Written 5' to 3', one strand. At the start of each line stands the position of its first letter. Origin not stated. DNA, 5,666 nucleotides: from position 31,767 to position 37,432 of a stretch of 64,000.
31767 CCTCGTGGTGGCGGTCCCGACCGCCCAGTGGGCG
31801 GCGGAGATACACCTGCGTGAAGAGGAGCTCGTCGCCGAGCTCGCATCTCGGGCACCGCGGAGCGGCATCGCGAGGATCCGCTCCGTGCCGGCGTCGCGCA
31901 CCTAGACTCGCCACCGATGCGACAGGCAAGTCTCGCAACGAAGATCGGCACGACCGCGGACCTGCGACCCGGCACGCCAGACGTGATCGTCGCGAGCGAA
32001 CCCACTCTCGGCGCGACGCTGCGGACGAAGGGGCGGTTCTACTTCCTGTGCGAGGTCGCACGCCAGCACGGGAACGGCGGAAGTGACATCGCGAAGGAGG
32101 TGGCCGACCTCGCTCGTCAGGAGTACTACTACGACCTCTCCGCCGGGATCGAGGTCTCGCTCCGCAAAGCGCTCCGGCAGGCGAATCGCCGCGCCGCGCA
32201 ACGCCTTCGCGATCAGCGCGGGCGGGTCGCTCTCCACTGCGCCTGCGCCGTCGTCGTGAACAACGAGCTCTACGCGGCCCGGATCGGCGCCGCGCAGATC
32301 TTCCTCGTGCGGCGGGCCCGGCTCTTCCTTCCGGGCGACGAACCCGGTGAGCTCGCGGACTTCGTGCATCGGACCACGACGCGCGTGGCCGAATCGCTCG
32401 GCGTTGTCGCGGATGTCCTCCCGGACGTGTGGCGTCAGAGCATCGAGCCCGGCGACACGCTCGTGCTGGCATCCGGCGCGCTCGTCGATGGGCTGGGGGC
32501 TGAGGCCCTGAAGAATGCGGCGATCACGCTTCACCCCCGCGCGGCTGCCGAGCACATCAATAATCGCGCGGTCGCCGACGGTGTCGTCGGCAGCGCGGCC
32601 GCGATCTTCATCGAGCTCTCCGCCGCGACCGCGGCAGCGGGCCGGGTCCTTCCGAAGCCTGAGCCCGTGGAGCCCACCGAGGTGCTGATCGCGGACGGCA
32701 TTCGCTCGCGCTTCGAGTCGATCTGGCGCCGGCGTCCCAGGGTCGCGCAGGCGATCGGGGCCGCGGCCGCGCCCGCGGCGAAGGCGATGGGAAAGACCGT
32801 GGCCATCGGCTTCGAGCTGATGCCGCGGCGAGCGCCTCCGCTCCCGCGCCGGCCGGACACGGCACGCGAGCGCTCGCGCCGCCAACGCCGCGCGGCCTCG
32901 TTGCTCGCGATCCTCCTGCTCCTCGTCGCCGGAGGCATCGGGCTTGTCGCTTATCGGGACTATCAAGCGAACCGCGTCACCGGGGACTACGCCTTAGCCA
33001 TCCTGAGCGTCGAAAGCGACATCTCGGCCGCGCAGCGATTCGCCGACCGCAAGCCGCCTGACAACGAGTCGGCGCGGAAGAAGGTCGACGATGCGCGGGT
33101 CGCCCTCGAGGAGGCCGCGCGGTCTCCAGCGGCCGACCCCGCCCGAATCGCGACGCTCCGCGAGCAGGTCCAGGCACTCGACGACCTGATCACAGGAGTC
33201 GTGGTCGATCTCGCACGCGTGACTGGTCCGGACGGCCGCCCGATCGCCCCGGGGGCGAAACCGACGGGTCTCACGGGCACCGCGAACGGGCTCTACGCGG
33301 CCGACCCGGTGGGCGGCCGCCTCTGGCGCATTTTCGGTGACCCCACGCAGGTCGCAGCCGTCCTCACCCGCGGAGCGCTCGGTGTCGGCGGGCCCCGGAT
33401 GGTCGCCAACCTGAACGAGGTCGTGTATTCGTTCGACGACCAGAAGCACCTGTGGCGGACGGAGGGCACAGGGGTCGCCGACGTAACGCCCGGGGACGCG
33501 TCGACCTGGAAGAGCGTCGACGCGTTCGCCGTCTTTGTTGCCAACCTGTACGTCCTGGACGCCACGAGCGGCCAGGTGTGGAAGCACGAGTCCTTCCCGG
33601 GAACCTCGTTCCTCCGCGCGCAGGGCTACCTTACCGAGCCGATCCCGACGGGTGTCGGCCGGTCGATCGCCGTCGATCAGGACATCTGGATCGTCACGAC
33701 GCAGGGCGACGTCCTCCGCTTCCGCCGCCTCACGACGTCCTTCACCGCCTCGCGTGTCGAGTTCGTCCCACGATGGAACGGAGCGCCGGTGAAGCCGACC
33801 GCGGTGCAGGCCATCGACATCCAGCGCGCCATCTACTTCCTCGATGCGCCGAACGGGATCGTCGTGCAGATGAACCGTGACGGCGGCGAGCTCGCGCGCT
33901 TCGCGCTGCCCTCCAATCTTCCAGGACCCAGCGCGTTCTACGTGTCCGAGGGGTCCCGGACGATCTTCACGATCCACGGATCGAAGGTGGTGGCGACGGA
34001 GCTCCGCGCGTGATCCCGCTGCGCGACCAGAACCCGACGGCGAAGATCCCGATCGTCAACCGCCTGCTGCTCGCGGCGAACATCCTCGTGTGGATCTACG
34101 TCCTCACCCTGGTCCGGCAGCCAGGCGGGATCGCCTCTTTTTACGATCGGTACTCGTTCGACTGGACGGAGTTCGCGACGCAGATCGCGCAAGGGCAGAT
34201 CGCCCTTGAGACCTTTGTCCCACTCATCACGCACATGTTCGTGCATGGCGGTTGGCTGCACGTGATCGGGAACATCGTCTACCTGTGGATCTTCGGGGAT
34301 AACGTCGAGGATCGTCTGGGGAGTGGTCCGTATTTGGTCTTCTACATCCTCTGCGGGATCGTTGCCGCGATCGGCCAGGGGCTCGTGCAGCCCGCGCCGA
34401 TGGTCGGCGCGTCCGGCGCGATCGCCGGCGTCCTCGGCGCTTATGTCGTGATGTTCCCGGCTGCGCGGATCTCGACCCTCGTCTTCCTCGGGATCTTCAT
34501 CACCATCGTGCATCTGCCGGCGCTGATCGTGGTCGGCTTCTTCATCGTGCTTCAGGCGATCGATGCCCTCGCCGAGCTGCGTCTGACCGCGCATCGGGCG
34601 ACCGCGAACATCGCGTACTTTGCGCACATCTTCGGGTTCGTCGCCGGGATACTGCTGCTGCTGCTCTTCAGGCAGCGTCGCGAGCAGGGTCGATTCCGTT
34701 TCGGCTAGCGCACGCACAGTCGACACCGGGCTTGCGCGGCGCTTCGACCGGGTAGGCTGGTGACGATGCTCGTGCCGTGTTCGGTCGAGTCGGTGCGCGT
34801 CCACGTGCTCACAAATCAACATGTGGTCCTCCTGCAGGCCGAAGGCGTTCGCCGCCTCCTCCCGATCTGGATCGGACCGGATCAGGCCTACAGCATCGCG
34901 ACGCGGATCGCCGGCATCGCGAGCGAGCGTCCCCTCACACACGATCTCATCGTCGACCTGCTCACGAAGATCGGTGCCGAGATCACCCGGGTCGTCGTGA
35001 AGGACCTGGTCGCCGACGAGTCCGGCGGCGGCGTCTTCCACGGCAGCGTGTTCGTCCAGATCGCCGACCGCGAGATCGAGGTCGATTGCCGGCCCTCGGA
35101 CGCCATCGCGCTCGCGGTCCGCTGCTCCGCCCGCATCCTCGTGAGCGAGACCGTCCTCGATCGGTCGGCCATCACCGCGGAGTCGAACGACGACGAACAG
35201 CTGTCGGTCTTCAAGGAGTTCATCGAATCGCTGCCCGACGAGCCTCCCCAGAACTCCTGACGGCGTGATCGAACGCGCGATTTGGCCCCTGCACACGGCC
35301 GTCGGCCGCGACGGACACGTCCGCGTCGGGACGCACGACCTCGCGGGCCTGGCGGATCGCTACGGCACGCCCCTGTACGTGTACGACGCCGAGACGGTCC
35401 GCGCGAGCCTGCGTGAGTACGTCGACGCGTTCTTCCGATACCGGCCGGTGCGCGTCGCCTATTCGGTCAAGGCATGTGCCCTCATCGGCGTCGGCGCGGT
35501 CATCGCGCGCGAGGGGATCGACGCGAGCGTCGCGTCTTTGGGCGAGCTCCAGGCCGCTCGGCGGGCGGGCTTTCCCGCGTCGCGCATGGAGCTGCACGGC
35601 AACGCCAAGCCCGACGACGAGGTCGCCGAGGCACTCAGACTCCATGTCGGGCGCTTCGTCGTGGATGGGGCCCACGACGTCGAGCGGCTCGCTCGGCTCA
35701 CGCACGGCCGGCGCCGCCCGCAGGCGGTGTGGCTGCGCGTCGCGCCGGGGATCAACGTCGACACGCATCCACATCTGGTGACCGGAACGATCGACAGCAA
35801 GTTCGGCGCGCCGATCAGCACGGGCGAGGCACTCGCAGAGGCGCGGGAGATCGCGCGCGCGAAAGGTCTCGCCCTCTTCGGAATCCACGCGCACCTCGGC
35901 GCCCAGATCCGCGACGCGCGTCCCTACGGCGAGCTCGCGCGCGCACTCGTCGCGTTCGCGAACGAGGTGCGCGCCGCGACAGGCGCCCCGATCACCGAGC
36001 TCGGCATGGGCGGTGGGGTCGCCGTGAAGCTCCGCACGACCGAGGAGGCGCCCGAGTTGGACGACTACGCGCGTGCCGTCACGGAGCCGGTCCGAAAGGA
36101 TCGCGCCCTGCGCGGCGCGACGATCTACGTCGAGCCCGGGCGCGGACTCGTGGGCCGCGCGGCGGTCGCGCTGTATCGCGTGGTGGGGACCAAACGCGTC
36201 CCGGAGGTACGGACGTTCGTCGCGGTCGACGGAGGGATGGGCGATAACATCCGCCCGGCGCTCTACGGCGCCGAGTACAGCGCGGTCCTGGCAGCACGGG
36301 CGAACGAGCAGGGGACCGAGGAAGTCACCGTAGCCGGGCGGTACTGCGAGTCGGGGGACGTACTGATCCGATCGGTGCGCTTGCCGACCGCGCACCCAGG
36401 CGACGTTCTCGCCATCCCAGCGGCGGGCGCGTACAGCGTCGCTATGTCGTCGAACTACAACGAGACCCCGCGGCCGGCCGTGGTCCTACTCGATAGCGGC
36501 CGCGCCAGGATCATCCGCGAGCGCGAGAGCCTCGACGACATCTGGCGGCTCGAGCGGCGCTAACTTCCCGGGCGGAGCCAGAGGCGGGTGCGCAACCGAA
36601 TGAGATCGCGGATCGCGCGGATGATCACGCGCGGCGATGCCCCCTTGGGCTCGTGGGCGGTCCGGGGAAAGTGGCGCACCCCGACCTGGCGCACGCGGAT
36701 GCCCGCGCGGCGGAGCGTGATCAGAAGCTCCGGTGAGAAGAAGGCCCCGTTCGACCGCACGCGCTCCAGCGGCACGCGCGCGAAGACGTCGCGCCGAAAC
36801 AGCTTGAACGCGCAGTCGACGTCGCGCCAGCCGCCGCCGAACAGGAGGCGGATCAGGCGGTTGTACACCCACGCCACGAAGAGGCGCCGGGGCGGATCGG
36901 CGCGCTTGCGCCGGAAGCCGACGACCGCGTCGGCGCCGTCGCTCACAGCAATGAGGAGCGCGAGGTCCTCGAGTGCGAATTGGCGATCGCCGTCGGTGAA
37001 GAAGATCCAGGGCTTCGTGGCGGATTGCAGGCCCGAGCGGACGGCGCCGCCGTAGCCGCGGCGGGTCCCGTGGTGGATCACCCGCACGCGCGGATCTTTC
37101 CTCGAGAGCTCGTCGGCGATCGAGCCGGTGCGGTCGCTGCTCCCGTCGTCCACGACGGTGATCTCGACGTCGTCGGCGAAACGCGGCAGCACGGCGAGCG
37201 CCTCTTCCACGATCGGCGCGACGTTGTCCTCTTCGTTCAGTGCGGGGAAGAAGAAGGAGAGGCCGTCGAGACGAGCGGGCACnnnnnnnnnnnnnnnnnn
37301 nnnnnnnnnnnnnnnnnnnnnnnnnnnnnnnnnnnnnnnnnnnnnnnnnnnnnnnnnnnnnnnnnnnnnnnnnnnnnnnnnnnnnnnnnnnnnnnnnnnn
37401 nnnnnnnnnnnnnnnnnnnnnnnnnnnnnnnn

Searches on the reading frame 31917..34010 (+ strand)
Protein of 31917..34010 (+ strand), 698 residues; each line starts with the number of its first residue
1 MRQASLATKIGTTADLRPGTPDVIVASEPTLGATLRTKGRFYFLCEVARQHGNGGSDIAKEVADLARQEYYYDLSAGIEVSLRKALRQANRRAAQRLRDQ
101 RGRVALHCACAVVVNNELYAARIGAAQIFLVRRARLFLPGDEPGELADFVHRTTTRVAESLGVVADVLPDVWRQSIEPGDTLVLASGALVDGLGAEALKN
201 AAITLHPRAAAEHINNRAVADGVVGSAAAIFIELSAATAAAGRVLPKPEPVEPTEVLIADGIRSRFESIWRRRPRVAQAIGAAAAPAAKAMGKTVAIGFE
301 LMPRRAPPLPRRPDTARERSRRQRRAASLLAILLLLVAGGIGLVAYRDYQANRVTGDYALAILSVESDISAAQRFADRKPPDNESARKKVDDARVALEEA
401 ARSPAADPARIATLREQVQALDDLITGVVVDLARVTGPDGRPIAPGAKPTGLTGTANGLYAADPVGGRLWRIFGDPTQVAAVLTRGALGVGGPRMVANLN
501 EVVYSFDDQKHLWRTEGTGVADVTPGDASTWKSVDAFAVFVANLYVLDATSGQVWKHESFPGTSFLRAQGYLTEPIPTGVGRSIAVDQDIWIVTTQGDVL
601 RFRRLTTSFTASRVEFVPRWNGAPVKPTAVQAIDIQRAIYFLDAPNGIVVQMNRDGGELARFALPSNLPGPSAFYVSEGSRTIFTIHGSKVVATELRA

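Call 8: search_protein_families(library=pfam, proteins=[window:31917-34010:+], max_evalue=0.001)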
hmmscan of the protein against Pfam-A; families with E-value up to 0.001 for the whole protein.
window:31917-34010:+ (698 aa): 0 families

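Call 14: search_protein_families(library=ncbifam, proteins=[window:31917-34010:+], max_evalue=1)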
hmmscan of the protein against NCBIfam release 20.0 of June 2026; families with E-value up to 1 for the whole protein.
window:31917-34010:+ (698 aa): 1 family
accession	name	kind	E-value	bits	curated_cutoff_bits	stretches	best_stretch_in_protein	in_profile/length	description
NF033484.1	Stp1_PP2C_phos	equivalog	0.0012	18.4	230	1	151-219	149-218/232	Stp1/IreP family PP2C-type Ser/Thr phosphatase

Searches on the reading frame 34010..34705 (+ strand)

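Call 8: search_protein_families(library=pfam, proteins=[window:34010-34705:+], max_evalue=0.001)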
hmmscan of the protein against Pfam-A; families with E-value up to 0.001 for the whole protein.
window:34010-34705:+ (232 aa): 1 family
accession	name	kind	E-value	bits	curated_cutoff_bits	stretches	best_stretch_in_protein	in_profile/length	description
PF01694.28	Rhomboid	-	2.3e-33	115.8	22.6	1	69-222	4-142/143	Rhomboid domain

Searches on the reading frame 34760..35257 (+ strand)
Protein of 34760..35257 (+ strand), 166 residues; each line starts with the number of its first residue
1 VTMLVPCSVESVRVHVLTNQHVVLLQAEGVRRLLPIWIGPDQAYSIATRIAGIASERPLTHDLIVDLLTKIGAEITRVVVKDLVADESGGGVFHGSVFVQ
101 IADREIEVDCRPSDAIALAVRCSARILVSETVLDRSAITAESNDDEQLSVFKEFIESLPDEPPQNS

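Call 8: search_protein_families(library=pfam, proteins=[window:34760-35257:+], max_evalue=0.001)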
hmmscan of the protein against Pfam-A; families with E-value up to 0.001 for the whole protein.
window:34760-35257:+ (166 aa): 1 family
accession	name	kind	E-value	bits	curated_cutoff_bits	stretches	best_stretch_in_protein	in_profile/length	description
PF02577.19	BFN_dom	-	3.1e-32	111.2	27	1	23-139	2-110/112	Bifunctional nuclease domain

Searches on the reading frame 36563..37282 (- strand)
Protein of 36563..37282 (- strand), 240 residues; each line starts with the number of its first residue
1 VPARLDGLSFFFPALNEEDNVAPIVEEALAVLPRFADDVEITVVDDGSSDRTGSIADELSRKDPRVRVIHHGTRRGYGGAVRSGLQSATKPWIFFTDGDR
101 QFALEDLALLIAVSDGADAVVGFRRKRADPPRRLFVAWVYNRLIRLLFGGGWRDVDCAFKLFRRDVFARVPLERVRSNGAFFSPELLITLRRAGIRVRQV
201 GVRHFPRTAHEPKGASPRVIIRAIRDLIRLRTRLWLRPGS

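Call 8: search_protein_families(library=pfam, proteins=[window:36563-37282:-], max_evalue=0.001)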
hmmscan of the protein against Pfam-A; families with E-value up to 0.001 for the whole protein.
window:36563-37282:- (240 aa): 2 families
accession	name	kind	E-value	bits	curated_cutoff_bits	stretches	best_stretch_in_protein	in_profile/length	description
PF00535.33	Glycos_transf_2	-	2e-28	99.9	23.3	1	9-168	1-165/168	Glycosyl transferase family 2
PF13641.12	Glyco_tranf_2_3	-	2e-06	28.4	27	1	8-198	3-202/230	Glycosyltransferase like family 2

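Call 14: search_protein_families(library=ncbifam, proteins=[window:36563-37282:-], max_evalue=1)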
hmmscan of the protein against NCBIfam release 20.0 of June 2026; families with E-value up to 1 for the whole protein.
window:36563-37282:- (240 aa): 21 families
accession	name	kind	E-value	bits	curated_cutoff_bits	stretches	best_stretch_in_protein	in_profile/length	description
NF007986.1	PRK10714.1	equivalog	2.1e-14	53.3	529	1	6-214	6-210/316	undecaprenyl-phosphate 4-deoxy-4-formamido-L-arabinose transferase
NF041391.1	DPhHxTase_Halo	equivalog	6.2e-14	51.5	375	1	15-204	4-183/213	dolichyl-phosphate hexose transferase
TIGR03937.1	PgaC_IcaA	equivalog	1.4e-13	50.6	422.3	1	5-105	44-141/407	poly-beta-1,6-N-acetyl-D-glucosamine synthase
NF047588.1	GlcsyltransPgfSStrep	equivalog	9.3e-12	44.8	500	1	8-166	3-163/308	glycosyltransferase PgfS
TIGR04182.1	glyco_TIGR04182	equivalog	2.9e-11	43.3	325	1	11-209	5-195/293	S-layer glycoprotein N-glycosyltransferase AglJ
TIGR03965.1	mycofact_glyco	equivalog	5.6e-09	35.4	280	1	13-101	81-166/467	mycofactocin biosynthesis glycosyltransferase MftF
TIGR04283.1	glyco_like_mftF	equivalog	2e-08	34.1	182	1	9-126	2-110/221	TIGR04283 family arsenosugar biosynthesis glycosyltransferase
NF007482.0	PRK10073.1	equivalog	1.7e-07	30.5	423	1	13-105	13-101/334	glycosyltransferase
NF047683.1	TeichurnBiosyTuaG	equivalog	2.6e-07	30.5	400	1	9-109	9-106/252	teichuronic acid biosynthesis protein TuaG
TIGR03469.1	HpnB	hypoth_equivalog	3.5e-07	29.6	379.25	1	12-113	50-159/386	hopene-associated glycosyltransferase HpnB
NF041875.1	EPS_EpsD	equivalog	6.4e-07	29.1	370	1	35-138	27-131/325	exopolysaccharide biosynthesis glycosyltransferase EpsD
NF050050.1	ProtGlycPglI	equivalog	7.9e-07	28.7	500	1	31-113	24-107/306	GalNAc(5)-diNAcBac-PP-undecaprenol beta-1,3-glucosyltransferase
NF010496.0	PRK13915.1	equivalog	2.2e-06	27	262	1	8-99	33-126/307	glucosyl-3-phosphoglycerate synthase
NF058614.1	PPMAGASynPpgS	equivalog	3.9e-06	26.5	370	1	12-128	6-117/226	polyprenyl-phospho-N-acetylgalactosaminyl synthase PpgS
NF053846.1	glyco_with_XrtP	equivalog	4.9e-05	22.2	520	1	10-79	45-113/440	XrtP-associated glycosyltransferase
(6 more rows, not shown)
